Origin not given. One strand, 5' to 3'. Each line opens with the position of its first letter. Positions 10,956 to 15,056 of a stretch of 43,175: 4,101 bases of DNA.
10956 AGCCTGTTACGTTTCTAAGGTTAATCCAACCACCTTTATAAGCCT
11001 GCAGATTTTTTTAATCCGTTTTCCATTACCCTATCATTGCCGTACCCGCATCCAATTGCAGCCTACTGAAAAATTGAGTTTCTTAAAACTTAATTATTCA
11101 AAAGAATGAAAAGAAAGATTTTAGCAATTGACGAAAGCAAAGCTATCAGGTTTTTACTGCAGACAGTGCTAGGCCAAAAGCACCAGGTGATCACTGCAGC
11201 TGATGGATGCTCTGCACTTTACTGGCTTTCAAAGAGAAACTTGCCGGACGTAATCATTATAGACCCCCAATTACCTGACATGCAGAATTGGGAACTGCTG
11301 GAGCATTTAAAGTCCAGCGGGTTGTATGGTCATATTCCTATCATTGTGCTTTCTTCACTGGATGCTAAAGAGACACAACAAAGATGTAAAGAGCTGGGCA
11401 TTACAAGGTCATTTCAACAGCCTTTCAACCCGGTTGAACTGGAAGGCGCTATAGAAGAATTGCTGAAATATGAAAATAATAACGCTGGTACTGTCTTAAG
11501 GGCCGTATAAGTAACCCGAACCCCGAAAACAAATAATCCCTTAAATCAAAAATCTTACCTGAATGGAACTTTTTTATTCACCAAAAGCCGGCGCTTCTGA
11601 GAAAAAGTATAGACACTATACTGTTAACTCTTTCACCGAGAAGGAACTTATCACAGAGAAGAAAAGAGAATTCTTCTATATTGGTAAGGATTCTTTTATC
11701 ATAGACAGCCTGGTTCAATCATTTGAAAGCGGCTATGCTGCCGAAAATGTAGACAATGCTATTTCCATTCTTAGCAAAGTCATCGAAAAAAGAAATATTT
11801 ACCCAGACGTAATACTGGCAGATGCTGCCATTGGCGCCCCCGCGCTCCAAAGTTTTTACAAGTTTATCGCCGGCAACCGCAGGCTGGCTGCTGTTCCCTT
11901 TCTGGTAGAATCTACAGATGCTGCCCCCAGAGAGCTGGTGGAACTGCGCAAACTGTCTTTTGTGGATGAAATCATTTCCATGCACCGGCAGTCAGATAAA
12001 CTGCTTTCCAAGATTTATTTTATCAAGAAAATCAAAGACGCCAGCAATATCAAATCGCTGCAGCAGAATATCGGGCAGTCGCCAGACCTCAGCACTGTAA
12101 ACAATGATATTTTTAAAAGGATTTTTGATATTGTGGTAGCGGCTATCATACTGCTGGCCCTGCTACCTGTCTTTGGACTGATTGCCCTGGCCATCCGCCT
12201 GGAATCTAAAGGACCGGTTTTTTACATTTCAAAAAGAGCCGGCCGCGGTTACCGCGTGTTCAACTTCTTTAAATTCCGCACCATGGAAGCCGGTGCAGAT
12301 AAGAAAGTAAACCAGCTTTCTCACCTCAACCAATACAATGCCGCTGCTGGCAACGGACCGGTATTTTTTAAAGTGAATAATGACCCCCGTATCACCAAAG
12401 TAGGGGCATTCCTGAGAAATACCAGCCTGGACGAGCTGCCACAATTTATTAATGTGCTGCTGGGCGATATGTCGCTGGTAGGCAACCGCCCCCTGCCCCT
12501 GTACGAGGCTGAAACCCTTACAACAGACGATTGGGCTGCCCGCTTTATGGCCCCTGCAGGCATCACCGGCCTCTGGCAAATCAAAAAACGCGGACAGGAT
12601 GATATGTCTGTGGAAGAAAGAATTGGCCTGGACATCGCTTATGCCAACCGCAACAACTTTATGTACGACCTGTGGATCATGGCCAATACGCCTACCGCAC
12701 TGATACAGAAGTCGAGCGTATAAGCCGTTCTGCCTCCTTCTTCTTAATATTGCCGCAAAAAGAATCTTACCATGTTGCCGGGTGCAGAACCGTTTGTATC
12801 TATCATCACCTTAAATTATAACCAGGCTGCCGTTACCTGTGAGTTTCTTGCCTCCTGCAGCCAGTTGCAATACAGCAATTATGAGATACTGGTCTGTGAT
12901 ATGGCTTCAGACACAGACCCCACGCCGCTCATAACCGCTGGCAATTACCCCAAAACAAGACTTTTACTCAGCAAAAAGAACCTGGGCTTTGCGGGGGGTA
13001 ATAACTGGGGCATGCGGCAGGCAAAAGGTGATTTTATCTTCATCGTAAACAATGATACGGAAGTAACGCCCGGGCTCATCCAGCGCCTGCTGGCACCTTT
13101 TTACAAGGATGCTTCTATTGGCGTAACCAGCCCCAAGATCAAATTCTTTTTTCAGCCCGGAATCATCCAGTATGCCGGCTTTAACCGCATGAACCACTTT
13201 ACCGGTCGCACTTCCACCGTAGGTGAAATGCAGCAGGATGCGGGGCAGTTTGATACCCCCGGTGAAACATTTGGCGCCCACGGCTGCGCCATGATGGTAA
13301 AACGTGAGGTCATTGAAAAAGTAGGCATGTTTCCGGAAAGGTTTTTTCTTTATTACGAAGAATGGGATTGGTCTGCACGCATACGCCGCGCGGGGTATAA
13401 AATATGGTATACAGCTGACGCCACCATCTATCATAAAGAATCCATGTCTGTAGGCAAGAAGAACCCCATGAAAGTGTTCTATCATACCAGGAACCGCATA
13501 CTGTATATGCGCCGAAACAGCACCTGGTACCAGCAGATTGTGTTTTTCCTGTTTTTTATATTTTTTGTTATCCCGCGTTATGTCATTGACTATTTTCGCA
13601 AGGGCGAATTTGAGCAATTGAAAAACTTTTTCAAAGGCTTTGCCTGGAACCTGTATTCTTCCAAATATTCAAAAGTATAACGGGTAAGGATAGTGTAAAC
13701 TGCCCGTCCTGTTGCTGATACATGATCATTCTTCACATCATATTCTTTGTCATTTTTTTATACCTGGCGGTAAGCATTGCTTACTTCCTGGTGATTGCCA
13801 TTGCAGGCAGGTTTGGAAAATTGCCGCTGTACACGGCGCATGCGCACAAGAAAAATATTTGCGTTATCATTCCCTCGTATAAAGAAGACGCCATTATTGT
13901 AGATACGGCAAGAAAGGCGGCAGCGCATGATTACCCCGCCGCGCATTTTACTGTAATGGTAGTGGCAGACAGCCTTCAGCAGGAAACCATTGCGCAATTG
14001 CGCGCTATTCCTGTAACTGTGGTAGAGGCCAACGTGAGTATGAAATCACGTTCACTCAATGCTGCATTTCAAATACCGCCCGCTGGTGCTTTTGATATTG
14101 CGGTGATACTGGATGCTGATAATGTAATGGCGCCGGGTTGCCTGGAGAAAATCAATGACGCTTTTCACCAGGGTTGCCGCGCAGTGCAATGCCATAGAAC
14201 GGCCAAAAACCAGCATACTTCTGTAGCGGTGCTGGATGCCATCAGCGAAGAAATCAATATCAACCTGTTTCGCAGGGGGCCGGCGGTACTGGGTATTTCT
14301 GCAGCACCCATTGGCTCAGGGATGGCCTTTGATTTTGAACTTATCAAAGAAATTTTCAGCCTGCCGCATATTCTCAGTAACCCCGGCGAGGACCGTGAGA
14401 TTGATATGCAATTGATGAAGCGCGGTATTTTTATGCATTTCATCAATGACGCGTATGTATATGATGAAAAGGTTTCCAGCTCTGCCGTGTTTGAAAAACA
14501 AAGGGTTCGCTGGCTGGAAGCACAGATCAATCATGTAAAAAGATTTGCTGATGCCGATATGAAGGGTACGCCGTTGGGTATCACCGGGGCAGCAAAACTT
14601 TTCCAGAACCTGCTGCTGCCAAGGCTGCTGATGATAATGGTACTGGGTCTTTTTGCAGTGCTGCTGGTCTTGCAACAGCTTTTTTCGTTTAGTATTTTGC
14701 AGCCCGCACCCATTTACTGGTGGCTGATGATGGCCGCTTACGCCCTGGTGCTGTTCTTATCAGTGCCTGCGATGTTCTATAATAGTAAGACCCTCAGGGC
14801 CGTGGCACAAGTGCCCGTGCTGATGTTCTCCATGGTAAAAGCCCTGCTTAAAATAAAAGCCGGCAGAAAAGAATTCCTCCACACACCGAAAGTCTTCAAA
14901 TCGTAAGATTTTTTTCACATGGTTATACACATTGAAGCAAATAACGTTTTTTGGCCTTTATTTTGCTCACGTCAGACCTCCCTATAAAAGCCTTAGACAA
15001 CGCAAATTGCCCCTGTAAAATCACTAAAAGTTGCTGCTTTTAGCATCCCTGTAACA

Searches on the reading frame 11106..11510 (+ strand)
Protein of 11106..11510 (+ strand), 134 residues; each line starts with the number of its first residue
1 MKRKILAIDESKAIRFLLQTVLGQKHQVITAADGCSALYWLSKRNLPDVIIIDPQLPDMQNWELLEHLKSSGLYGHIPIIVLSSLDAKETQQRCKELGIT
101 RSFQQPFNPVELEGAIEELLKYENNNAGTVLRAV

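Call 6: search_protein_families(library=pfam, proteins=[window:11106-11510:+], max_evalue=0.001)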
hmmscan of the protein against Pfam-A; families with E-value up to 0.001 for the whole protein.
window:11106-11510:+ (134 aa): 1 family
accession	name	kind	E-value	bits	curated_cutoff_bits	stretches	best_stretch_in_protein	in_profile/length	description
PF00072.30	Response_reg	-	1.2e-15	58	30.2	1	5-116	1-110/111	Response regulator receiver domain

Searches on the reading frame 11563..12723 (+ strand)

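Call 6: search_protein_families(library=pfam, proteins=[window:11563-12723:+], max_evalue=0.001)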
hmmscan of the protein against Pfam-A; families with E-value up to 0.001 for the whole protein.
window:11563-12723:+ (386 aa): 1 family
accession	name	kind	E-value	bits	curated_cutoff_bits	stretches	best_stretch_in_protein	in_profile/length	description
PF02397.22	Bac_transf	-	5.1e-58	196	27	1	185-381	1-178/179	Bacterial sugar transferase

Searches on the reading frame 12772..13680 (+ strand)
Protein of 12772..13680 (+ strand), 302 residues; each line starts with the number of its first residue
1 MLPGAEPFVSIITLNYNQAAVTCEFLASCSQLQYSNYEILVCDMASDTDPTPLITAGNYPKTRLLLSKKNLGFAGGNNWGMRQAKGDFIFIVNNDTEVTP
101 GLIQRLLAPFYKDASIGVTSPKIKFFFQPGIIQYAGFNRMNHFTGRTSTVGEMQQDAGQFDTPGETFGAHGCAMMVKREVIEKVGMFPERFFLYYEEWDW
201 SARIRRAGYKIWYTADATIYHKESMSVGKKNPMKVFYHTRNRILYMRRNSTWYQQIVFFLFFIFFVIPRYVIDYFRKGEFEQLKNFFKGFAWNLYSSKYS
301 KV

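Call 6: search_protein_families(library=pfam, proteins=[window:12772-13680:+], max_evalue=0.001)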
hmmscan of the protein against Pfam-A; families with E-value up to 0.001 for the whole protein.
window:12772-13680:+ (302 aa): 3 families
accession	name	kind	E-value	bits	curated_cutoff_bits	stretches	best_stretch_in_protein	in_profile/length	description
PF00535.33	Glycos_transf_2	-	1.7e-21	77.3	23.3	1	10-184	1-167/168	Glycosyl transferase family 2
PF13641.12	Glyco_tranf_2_3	-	2.1e-11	44.7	27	1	9-225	3-215/230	Glycosyltransferase like family 2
PF13632.12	Glyco_trans_2_3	-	3.7e-06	27.3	27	1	89-264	2-165/198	Glycosyl transferase family group 2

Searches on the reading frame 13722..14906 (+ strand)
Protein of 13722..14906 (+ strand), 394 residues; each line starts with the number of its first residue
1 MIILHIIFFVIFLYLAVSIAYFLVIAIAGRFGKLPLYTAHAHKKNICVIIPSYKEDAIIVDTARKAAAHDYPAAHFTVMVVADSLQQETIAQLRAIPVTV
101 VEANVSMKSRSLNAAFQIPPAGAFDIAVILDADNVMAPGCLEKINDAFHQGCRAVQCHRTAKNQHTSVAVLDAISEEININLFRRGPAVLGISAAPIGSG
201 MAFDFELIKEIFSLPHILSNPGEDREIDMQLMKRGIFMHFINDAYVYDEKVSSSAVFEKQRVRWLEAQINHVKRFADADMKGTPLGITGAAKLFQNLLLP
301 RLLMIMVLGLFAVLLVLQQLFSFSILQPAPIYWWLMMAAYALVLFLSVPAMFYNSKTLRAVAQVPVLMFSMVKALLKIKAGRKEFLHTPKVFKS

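Call 8: search_protein_families(library=pfam, proteins=[window:13722-14906:+], max_evalue=0.001)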
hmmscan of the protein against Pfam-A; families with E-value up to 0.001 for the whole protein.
window:13722-14906:+ (394 aa): 3 families
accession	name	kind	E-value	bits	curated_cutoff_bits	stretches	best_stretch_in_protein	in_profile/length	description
PF13641.12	Glyco_tranf_2_3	-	8.8e-30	104.9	27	1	46-265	3-228/230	Glycosyltransferase like family 2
PF13632.12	Glyco_trans_2_3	-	2.7e-20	73.5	27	1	127-345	2-195/198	Glycosyl transferase family group 2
PF00535.33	Glycos_transf_2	-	2.8e-10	40.8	23.3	1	47-212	1-168/168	Glycosyl transferase family 2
